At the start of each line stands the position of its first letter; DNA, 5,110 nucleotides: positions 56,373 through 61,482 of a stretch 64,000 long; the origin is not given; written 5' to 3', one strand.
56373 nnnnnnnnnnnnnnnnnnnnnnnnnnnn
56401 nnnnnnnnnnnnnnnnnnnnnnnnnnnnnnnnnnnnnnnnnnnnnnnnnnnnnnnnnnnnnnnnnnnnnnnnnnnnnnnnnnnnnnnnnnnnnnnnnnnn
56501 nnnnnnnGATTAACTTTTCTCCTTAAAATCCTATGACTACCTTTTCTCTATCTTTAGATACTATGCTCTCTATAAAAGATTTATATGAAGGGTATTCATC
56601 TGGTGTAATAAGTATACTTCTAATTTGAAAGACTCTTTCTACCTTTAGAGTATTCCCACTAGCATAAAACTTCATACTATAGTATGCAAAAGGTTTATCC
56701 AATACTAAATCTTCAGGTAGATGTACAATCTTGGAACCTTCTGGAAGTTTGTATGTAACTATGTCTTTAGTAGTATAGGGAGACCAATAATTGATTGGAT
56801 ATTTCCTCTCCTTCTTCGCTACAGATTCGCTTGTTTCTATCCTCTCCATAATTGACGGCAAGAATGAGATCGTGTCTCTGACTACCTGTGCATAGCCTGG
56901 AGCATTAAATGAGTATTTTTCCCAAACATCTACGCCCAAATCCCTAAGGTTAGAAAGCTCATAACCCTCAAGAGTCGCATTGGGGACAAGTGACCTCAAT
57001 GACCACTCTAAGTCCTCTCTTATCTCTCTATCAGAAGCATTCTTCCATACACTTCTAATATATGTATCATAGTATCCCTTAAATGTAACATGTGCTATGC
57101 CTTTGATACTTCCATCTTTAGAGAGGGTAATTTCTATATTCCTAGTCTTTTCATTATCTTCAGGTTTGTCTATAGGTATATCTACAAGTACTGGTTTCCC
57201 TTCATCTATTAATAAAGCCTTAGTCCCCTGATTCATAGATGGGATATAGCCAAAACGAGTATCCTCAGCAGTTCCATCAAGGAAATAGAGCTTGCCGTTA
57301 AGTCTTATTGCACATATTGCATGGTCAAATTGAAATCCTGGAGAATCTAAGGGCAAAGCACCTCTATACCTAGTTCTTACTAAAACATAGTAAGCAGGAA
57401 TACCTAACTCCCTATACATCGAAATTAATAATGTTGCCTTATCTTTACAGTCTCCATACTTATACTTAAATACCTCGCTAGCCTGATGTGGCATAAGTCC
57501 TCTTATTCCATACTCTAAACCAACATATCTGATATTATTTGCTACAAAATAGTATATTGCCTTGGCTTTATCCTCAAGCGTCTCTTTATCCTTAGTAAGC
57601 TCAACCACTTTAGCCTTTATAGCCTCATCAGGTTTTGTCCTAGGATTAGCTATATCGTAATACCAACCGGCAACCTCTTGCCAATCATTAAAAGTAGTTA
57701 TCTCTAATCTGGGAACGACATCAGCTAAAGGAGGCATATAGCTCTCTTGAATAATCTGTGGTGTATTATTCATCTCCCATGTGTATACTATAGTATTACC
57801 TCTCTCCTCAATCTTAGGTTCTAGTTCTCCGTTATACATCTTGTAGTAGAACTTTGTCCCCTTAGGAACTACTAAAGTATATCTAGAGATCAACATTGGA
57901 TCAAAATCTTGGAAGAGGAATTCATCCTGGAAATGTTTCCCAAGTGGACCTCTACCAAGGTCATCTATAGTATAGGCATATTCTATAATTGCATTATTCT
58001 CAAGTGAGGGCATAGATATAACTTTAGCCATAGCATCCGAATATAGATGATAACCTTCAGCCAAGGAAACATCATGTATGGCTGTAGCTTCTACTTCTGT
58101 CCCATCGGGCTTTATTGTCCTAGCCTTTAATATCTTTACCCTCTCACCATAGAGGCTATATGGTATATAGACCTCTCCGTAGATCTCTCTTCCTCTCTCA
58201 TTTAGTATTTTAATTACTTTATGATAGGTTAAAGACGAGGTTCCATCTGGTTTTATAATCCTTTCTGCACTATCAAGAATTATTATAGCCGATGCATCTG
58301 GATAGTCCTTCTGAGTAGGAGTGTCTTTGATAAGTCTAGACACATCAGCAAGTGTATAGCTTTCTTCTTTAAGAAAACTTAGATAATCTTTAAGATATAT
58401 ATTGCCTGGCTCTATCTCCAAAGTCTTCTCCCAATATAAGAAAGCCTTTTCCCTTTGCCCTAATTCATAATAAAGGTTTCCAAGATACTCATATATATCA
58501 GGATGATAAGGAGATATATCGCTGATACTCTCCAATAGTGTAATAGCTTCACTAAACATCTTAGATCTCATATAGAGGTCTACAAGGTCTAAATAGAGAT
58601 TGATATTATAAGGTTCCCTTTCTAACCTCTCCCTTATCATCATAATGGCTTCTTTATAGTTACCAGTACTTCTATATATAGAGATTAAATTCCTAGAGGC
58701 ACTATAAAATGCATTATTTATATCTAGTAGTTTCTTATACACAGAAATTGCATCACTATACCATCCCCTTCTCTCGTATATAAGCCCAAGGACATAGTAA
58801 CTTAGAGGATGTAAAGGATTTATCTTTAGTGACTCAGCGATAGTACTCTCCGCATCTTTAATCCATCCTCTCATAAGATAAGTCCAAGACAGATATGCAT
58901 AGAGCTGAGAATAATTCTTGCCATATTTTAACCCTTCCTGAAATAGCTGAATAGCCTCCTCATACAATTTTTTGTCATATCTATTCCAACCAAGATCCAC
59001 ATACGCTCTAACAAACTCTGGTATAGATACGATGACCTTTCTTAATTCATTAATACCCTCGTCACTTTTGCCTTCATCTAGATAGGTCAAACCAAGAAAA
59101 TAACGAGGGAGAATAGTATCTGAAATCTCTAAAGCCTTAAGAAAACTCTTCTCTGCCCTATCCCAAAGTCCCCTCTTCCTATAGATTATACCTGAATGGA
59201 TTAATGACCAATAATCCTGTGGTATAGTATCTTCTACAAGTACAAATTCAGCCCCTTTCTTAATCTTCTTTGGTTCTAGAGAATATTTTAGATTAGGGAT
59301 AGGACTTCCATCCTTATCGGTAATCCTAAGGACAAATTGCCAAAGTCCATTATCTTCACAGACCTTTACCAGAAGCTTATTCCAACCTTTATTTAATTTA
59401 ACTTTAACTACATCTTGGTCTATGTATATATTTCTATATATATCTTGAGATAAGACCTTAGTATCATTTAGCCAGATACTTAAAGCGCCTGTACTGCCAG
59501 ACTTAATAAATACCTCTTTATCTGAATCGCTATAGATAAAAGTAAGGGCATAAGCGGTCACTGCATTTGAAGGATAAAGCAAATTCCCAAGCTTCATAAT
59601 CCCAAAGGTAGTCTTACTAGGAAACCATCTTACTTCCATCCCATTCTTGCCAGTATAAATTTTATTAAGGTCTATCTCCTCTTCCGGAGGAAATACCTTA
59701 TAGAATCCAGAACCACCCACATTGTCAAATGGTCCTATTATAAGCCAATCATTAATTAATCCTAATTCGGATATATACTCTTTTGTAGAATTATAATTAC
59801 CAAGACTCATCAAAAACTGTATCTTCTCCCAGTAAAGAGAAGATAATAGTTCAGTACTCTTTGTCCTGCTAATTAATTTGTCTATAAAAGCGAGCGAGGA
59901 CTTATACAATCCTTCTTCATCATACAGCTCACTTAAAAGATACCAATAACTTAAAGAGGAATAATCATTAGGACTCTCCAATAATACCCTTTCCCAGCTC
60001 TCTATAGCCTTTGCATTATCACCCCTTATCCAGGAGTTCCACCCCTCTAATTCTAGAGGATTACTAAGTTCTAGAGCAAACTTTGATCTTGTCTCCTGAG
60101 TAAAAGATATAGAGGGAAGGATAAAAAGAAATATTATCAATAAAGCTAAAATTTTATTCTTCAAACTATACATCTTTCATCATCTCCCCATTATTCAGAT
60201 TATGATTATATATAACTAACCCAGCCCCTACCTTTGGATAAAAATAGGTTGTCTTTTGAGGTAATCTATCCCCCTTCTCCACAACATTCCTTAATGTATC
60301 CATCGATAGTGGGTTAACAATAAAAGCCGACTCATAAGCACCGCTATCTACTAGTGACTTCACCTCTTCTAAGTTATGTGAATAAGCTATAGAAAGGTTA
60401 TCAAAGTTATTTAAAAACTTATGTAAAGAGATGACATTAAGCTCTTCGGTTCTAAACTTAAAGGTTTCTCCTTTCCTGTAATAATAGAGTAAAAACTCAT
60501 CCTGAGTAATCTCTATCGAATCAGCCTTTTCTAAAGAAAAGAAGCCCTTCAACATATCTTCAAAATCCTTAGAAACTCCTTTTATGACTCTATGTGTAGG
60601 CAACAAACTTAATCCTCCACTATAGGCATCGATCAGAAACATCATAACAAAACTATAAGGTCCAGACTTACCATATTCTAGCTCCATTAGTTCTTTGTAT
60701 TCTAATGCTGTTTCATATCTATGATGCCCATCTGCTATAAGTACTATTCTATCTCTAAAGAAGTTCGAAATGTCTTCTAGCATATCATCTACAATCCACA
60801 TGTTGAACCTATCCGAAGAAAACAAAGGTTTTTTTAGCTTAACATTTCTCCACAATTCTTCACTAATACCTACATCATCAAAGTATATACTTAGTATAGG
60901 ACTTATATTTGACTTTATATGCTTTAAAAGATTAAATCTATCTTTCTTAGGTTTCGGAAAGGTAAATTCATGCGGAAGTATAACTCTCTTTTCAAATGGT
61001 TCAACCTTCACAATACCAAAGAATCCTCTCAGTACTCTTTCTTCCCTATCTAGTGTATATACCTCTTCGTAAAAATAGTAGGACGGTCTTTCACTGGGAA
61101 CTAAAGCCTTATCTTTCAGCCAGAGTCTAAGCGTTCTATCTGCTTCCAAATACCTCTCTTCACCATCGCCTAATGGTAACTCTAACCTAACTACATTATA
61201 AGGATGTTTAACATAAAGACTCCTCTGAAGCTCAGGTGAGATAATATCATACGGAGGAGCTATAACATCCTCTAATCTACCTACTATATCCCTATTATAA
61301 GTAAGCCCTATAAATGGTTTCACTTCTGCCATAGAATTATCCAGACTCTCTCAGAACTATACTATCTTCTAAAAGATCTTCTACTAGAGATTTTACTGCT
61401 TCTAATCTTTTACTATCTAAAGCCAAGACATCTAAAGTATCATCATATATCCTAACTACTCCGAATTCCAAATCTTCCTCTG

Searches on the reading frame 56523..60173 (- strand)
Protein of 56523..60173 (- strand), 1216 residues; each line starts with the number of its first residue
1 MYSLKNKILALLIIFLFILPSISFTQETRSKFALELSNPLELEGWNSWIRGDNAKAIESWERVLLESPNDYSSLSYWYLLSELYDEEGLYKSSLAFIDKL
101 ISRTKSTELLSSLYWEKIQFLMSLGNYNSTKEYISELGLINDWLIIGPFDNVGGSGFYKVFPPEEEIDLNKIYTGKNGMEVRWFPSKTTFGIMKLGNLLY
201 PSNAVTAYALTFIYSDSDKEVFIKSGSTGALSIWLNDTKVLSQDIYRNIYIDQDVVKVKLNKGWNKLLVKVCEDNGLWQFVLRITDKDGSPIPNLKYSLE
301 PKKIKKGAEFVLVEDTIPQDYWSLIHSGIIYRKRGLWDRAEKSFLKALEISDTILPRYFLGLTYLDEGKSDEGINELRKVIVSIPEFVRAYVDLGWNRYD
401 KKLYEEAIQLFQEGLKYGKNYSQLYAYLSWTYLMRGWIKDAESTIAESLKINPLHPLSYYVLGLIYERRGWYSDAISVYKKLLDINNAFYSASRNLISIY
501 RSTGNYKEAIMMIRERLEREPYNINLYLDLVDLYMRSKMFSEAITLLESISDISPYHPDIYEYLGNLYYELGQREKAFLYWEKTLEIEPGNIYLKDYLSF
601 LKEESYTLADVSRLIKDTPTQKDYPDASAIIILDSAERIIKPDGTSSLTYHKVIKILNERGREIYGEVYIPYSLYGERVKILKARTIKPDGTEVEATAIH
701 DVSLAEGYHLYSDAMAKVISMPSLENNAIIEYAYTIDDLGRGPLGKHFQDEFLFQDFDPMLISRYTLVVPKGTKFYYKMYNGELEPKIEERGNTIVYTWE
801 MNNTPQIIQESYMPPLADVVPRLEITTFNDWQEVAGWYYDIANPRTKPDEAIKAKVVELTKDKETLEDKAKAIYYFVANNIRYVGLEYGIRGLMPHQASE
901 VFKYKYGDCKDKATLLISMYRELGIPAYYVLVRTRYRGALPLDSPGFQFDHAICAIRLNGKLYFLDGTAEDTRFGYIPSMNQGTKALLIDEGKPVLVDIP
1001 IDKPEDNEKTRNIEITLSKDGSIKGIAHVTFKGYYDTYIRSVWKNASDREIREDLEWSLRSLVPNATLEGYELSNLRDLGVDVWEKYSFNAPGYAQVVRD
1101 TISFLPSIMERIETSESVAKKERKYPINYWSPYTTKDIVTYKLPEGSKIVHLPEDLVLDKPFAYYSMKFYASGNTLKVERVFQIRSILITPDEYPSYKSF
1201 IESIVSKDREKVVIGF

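Call 55: search_protein_families(library=pfam, proteins=[window:56523-60173:-], max_evalue=0.00001)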
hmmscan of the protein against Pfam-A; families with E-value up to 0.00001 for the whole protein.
window:56523-60173:- (1216 aa): 16 families
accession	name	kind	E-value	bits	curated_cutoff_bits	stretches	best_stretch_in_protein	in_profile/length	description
PF12969.12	DUF3857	-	4.3e-36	124.9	24.6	1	642-806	1-168/170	Domain of Unknown Function with PDB structure (DUF3857)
PF07719.23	TPR_2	-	1.7e-32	109.2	27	0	559-591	2-34/34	Tetratricopeptide repeat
PF14559.12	TPR_19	-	5.1e-20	72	25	0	504-552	5-53/68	Tetratricopeptide repeat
PF00515.34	TPR_1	-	9.4e-20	70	27.8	0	559-591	2-34/34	Tetratricopeptide repeat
PF13428.12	TPR_14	-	1e-19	69.4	23.5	0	525-567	2-44/44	Tetratricopeptide repeat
PF13181.12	TPR_8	-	1.4e-19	69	25.7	0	458-487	3-32/34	Tetratricopeptide repeat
PF13424.12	TPR_12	-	3.9e-17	62.6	30.1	0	525-587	4-74/77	Tetratricopeptide repeat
PF13432.12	TPR_16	-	5.4e-17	62.3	32.7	0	360-415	3-58/65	Tetratricopeptide repeat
PF01841.26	Transglut_core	-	9.1e-13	48.9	23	1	856-935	4-80/108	Transglutaminase-like superfamily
PF13176.12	TPR_7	-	1.3e-12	47.1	27.9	0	324-352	2-30/36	Tetratricopeptide repeat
PF13414.12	TPR_11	-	3.7e-12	46.2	26.8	0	534-572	4-42/42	TPR repeat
PF13431.12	TPR_17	-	3.6e-11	42.8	24.4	0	447-476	4-33/34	Tetratricopeptide repeat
PF12895.13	ANAPC3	-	3.1e-10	40.6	27.2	0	400-481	1-81/82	Anaphase-promoting complex, cyclosome, subunit 3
PF13174.12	TPR_6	-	1.2e-08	35.5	26.3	0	563-589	5-31/33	Tetratricopeptide repeat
PF13374.12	TPR_10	-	2.4e-08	34.2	27.5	0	561-587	5-31/42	Tetratricopeptide repeat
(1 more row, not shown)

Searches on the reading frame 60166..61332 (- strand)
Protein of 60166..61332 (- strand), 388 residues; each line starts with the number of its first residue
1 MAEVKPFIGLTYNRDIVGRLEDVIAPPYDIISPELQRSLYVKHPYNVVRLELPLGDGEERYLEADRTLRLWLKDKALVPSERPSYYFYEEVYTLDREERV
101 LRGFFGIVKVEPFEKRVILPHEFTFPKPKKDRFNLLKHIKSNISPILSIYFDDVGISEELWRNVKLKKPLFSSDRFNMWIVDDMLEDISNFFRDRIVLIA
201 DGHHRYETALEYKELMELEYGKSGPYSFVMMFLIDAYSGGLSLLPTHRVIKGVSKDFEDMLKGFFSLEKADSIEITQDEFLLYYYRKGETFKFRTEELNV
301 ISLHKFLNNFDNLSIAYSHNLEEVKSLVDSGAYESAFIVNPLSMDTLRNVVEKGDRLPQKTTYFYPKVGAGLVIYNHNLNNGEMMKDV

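Call 55: search_protein_families(library=pfam, proteins=[window:60166-61332:-], max_evalue=0.00001)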
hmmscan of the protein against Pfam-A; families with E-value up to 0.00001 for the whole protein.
window:60166-61332:- (388 aa): 1 family
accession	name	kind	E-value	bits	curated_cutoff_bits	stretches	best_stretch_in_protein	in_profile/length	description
PF06245.16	DUF1015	-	5.2e-67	226.5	25.8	1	4-295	1-307/325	Protein of unknown function (DUF1015)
